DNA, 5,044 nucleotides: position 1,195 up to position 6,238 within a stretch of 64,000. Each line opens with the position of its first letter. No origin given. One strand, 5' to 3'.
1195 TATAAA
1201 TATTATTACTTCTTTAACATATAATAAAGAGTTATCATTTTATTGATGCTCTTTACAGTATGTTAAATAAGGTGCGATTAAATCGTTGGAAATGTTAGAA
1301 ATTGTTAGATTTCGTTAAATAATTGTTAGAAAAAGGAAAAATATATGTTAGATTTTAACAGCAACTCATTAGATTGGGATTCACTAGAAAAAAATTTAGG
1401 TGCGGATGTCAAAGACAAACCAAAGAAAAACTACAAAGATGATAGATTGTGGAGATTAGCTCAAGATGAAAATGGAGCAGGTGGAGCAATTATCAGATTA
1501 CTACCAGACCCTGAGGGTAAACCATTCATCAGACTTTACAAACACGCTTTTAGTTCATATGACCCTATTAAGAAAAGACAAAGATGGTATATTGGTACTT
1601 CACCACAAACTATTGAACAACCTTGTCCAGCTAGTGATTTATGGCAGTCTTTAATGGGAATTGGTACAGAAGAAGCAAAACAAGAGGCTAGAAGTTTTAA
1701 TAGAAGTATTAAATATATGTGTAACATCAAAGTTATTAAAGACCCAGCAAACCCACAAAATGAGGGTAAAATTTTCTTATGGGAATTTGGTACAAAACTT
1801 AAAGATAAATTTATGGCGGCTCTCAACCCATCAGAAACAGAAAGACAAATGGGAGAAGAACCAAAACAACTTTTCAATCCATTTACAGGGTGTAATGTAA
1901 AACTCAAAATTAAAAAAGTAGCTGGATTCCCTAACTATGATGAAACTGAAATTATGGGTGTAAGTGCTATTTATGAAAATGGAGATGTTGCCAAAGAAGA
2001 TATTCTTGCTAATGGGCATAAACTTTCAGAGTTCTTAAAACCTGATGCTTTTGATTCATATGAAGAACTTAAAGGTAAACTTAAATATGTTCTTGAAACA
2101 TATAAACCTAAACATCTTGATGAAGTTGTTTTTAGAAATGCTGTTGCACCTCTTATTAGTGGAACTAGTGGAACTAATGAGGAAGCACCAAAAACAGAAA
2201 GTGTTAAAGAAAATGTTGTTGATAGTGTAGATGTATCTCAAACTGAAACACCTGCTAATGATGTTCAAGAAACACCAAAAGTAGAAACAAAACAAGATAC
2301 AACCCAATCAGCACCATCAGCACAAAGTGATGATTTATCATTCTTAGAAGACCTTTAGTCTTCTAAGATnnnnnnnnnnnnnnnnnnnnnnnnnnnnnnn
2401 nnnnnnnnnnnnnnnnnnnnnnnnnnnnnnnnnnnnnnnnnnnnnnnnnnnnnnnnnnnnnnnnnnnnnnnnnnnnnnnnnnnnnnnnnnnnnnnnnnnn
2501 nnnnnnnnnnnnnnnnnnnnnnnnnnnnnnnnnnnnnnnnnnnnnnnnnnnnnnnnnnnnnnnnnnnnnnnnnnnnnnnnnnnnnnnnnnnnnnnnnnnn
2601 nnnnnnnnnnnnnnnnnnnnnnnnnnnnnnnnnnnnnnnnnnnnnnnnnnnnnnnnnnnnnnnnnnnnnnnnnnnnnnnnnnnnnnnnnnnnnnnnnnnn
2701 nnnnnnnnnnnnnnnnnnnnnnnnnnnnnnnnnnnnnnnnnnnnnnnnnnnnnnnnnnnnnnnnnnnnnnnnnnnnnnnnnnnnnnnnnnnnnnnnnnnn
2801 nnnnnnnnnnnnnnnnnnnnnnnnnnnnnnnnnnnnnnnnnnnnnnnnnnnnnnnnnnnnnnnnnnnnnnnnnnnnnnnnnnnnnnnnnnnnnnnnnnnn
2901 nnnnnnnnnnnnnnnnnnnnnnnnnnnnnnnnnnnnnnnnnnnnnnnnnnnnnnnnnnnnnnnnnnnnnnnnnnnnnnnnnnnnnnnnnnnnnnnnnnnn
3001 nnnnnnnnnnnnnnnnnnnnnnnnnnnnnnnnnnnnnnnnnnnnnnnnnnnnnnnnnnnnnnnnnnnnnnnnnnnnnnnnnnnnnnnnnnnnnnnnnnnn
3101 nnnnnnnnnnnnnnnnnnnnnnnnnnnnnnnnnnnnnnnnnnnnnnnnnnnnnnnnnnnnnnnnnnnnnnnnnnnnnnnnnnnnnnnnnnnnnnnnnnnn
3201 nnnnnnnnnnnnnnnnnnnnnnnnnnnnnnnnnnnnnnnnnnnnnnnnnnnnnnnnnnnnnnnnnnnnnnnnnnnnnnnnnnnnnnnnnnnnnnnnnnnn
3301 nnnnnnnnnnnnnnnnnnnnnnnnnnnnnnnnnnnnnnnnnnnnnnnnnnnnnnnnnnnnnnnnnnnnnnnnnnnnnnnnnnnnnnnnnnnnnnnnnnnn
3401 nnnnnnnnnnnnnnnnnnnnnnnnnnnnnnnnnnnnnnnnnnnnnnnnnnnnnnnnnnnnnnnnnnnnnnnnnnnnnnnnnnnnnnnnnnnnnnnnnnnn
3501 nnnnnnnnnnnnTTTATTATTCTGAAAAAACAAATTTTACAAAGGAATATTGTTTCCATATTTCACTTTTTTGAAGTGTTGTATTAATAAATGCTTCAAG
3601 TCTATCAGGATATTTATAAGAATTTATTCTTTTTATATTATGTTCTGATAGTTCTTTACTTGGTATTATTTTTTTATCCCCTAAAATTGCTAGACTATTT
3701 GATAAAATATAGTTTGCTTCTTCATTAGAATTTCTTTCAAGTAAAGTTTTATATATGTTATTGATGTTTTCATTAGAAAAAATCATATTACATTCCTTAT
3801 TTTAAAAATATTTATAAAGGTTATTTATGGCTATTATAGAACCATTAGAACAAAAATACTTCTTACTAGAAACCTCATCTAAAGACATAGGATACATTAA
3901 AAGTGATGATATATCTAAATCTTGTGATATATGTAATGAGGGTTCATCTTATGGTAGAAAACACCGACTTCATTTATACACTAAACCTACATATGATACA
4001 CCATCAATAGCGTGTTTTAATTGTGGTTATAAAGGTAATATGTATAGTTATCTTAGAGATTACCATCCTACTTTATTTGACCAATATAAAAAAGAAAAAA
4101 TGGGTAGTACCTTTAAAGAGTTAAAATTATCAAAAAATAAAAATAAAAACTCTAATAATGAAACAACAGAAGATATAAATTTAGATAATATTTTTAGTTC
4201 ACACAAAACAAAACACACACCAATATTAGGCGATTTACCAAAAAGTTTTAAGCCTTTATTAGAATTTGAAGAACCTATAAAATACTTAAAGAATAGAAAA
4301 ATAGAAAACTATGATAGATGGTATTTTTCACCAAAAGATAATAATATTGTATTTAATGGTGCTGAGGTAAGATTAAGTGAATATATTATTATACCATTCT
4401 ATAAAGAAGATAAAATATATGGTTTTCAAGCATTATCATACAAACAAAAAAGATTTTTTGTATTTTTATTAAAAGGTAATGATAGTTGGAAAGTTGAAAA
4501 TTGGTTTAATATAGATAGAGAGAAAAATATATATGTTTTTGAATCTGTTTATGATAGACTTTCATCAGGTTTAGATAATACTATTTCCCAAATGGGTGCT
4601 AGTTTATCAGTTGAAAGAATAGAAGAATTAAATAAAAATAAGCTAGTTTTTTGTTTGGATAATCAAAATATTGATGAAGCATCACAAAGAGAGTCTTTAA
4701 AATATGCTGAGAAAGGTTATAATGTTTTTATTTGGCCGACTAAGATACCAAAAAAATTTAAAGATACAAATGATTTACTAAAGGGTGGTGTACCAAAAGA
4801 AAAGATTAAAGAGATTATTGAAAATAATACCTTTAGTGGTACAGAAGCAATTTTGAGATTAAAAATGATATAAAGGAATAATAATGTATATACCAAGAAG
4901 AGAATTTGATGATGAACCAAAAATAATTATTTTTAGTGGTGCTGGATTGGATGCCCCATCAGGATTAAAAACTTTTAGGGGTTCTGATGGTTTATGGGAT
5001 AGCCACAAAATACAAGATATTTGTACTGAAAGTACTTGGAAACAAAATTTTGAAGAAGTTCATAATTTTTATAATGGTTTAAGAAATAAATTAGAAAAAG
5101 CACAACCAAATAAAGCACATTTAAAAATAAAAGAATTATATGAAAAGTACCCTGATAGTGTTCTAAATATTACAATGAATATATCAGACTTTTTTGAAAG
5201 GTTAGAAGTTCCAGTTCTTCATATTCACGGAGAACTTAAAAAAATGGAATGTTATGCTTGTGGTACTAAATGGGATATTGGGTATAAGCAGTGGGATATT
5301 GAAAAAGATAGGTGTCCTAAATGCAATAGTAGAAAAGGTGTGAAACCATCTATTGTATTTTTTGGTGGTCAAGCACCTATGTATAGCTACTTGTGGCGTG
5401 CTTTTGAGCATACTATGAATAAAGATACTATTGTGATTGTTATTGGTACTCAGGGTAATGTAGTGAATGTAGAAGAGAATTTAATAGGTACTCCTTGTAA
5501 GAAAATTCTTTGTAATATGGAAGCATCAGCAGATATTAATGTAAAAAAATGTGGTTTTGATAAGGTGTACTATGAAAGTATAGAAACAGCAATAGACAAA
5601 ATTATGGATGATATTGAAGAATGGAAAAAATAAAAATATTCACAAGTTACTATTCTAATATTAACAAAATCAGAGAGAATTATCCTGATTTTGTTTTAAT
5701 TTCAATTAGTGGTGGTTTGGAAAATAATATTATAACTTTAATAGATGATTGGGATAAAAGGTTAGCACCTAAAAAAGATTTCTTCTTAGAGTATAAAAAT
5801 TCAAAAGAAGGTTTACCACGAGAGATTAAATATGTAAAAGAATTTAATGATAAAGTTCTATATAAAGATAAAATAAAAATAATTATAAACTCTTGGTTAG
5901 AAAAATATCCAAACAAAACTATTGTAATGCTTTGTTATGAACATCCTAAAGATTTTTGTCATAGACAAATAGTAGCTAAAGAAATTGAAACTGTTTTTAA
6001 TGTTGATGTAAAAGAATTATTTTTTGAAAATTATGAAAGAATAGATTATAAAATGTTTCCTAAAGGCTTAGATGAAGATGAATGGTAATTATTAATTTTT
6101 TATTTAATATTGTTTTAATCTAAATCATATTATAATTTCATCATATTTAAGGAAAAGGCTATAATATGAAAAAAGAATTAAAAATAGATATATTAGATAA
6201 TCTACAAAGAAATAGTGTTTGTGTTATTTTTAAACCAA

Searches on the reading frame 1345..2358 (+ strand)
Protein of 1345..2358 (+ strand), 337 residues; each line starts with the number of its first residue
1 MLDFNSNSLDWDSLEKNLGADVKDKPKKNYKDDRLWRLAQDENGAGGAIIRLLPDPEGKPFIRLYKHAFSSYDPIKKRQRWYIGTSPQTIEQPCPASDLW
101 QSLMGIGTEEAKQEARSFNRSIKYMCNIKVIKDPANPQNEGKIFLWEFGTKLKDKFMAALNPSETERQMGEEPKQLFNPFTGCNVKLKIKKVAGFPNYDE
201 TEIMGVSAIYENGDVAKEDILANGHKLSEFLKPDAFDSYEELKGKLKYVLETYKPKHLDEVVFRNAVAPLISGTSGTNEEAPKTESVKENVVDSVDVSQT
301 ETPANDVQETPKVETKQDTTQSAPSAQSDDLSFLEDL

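Call 65: search_protein_families(library=pfam, proteins=[window:1345-2358:+], max_evalue=0.001)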
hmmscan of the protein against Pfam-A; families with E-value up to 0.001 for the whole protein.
window:1345-2358:+ (337 aa): 1 family
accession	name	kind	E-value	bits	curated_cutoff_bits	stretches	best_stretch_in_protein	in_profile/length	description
PF08804.16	gp32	-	5.2e-39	134.9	26.8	1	45-249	2-207/208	gp32 DNA binding protein like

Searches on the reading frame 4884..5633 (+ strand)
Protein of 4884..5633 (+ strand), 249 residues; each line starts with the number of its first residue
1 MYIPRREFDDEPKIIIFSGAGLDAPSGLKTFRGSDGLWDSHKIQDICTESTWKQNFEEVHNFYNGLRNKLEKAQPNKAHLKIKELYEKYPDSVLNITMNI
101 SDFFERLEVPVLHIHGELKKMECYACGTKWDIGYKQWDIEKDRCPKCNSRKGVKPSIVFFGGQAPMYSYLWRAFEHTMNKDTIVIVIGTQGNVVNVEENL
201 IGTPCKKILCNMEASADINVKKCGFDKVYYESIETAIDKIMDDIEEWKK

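Call 65: search_protein_families(library=pfam, proteins=[window:4884-5633:+], max_evalue=0.001)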
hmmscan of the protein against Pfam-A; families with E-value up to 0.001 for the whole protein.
window:4884-5633:+ (249 aa): 1 family
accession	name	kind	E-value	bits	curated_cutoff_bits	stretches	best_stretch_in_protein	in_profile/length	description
PF02146.23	SIR2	-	4.6e-28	98.8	24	1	19-193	1-178/180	Sir2 family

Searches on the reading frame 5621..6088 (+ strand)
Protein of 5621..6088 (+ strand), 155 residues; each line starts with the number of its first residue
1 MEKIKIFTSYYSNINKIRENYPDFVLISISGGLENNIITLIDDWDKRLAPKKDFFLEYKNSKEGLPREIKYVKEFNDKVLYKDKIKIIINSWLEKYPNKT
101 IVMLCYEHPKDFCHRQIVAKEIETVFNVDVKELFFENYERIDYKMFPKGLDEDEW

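Call 65: search_protein_families(library=pfam, proteins=[window:5621-6088:+], max_evalue=0.001)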
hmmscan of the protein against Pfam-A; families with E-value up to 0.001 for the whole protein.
window:5621-6088:+ (155 aa): 1 family
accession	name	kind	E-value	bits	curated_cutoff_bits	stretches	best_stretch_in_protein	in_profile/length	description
PF22751.1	DUF488-N3a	-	8.8e-10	39.4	27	1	40-123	34-115/118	Active DUF488-N3 subclade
